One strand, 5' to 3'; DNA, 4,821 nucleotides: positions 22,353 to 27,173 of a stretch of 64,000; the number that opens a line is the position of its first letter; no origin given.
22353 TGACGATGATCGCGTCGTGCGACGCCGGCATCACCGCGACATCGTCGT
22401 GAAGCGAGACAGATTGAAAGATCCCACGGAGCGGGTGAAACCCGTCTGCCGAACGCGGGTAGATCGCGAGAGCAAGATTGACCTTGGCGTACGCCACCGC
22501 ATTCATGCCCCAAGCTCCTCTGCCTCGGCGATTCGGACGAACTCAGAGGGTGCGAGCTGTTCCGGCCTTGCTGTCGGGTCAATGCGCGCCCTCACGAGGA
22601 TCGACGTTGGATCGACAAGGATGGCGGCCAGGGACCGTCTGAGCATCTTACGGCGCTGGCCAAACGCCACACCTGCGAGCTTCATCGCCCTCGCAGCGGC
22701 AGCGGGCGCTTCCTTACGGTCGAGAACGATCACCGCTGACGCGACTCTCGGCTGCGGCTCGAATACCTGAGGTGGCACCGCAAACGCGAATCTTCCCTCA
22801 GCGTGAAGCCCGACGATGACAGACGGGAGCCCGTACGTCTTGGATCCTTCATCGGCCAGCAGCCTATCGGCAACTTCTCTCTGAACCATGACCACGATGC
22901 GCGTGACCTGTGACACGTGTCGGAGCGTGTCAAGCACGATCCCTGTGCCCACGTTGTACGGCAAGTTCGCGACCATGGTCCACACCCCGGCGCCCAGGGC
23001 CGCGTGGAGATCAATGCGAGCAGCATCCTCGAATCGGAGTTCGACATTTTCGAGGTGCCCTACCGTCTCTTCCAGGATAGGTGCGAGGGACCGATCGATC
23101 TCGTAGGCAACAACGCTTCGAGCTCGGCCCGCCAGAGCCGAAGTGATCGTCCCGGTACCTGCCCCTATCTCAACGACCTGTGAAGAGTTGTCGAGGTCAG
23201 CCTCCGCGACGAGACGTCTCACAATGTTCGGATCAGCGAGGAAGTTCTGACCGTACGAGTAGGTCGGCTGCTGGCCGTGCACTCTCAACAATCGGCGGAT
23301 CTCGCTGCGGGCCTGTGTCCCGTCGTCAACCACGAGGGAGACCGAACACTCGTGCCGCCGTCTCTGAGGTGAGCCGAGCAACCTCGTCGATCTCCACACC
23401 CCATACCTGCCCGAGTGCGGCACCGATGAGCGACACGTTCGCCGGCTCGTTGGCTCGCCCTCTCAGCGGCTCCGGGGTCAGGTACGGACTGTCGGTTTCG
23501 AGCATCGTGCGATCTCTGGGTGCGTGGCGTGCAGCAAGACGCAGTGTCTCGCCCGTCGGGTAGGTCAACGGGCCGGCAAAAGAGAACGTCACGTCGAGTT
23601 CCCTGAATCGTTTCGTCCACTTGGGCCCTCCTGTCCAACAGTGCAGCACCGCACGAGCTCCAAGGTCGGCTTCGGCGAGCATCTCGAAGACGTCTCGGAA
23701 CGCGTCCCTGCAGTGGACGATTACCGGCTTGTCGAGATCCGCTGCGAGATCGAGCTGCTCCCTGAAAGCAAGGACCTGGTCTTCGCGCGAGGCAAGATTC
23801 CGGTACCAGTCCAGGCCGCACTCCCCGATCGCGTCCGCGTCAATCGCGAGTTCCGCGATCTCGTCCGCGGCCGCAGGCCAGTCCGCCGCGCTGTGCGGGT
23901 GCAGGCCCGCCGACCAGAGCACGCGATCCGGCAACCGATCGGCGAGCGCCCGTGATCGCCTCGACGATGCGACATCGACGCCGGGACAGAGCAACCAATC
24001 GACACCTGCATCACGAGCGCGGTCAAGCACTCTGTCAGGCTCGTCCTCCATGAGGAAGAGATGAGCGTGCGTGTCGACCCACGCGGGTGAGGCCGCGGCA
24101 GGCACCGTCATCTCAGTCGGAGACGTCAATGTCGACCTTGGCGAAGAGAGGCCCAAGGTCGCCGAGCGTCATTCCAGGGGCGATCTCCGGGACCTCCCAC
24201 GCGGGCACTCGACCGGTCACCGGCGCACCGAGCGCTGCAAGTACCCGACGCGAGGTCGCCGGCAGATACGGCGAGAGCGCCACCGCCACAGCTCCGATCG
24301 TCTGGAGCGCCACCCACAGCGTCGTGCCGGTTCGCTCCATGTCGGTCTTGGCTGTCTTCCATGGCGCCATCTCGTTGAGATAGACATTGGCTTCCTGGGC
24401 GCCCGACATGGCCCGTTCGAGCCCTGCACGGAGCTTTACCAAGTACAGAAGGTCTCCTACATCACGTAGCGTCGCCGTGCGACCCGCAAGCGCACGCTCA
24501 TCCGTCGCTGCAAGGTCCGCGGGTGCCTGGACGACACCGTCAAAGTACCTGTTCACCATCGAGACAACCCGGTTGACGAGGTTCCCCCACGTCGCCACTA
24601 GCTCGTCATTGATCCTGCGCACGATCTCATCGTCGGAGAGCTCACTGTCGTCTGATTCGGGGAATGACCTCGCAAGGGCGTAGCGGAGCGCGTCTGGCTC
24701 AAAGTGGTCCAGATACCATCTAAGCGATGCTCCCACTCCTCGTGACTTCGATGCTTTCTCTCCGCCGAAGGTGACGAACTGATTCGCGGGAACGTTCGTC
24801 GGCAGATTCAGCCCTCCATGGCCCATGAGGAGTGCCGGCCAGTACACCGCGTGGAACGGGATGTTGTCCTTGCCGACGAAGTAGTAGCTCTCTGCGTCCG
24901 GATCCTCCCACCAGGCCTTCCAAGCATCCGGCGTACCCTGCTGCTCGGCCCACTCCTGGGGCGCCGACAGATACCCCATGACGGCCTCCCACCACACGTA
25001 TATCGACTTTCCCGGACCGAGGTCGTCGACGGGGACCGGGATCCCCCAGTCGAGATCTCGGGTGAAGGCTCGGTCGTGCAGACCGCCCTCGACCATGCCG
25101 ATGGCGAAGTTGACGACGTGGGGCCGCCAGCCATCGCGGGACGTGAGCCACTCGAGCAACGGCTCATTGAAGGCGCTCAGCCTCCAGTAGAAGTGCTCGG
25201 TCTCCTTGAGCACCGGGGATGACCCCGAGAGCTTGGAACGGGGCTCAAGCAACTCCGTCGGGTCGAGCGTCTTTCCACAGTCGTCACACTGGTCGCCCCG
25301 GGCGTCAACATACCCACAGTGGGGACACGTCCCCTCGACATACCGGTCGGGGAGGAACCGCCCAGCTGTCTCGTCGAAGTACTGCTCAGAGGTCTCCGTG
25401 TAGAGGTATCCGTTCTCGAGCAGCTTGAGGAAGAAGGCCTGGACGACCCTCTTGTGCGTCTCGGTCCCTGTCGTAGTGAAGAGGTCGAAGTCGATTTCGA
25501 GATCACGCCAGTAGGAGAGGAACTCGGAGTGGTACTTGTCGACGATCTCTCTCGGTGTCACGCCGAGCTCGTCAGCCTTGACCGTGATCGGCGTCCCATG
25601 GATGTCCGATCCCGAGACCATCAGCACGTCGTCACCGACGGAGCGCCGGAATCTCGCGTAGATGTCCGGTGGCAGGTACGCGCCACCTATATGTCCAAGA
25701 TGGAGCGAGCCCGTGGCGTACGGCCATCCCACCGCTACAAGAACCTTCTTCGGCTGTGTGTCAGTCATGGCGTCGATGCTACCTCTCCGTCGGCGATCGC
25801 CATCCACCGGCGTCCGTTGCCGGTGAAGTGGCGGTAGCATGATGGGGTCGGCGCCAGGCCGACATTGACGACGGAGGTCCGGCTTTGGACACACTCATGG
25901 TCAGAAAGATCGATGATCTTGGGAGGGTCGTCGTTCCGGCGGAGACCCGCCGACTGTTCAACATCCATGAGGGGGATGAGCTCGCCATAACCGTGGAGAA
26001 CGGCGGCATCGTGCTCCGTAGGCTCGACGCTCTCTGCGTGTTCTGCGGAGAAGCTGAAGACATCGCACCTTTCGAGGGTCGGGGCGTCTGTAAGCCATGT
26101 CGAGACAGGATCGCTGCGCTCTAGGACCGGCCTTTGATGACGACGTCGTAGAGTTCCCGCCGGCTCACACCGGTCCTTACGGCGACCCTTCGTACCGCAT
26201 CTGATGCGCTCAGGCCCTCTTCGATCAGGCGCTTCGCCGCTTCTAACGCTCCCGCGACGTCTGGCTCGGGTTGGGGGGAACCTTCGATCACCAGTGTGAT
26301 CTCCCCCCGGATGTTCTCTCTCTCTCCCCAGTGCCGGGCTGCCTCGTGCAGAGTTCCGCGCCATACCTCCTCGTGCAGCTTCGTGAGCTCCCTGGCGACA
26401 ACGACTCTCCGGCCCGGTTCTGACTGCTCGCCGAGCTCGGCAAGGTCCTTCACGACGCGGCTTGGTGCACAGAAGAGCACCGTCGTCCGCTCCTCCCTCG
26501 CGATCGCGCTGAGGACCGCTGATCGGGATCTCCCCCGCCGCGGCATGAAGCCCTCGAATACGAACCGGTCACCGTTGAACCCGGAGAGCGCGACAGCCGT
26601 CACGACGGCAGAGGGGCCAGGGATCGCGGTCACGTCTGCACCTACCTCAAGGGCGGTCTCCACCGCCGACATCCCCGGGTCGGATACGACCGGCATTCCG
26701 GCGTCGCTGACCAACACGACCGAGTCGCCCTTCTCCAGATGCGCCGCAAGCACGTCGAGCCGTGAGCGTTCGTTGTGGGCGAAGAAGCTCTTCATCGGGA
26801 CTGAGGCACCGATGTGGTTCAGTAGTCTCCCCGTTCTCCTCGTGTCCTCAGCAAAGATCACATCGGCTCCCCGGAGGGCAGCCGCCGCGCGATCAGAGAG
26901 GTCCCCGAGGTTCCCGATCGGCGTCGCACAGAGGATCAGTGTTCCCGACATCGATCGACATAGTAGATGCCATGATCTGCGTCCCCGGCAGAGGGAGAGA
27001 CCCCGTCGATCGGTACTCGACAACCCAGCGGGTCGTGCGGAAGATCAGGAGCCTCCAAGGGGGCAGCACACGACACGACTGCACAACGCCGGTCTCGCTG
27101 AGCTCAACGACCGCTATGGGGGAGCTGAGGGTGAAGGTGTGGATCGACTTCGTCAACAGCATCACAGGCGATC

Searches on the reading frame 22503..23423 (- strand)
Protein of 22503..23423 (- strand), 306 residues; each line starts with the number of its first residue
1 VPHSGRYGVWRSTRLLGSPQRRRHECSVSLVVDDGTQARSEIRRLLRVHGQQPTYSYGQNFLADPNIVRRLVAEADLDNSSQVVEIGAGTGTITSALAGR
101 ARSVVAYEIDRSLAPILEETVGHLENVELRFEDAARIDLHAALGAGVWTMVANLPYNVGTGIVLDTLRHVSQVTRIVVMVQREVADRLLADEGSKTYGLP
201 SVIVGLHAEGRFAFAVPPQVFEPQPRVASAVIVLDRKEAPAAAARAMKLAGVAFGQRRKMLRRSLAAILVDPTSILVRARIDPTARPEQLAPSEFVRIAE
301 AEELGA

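Call 75: search_protein_families(library=pfam, proteins=[window:22503-23423:-], max_evalue=0.00001)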
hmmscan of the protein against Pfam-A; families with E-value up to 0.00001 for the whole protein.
window:22503-23423:- (306 aa): 1 family
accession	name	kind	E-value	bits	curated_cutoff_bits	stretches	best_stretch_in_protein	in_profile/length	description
PF00398.26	RrnaAD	-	1e-45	156.3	24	1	55-300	6-259/263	Ribosomal RNA adenine dimethylase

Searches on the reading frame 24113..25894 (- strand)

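Call 76: search_protein_families(library=pfam, proteins=[window:24113-25894:-], max_evalue=0.00001)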
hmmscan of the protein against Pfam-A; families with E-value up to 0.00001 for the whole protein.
window:24113-25894:- (593 aa): 4 families
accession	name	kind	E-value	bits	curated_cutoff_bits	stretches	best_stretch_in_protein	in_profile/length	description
PF09334.17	tRNA-synt_1g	-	1.2e-141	472.5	20.1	1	51-443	1-390/391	tRNA synthetases class I (M)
PF00133.28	tRNA-synt_1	-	1.6e-12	47.3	22.7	1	48-289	22-245/414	tRNA synthetases class I (I, L, M and V)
PF19303.5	Anticodon_3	-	3.3e-08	34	23.5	1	502-558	48-104/152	Anticodon binding domain of methionyl tRNA ligase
PF01406.26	tRNA-synt_1e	-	6.8e-07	29.4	27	0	47-176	6-134/301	tRNA synthetases class I (C) catalytic domain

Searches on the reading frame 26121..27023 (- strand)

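Call 76: search_protein_families(library=pfam, proteins=[window:26121-27023:-], max_evalue=0.00001)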
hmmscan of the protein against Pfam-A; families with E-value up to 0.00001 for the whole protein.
window:26121-27023:- (300 aa): 2 families
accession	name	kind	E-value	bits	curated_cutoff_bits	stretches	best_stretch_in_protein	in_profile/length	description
PF00590.25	TP_methylase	-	1.4e-28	100.7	27.8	1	29-228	2-211/212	Tetrapyrrole (Corrin/Porphyrin) Methylases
PF23016.2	RsmI_C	-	3.9e-07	30.2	27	1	259-293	7-40/46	RsmI C-terminal HTH domain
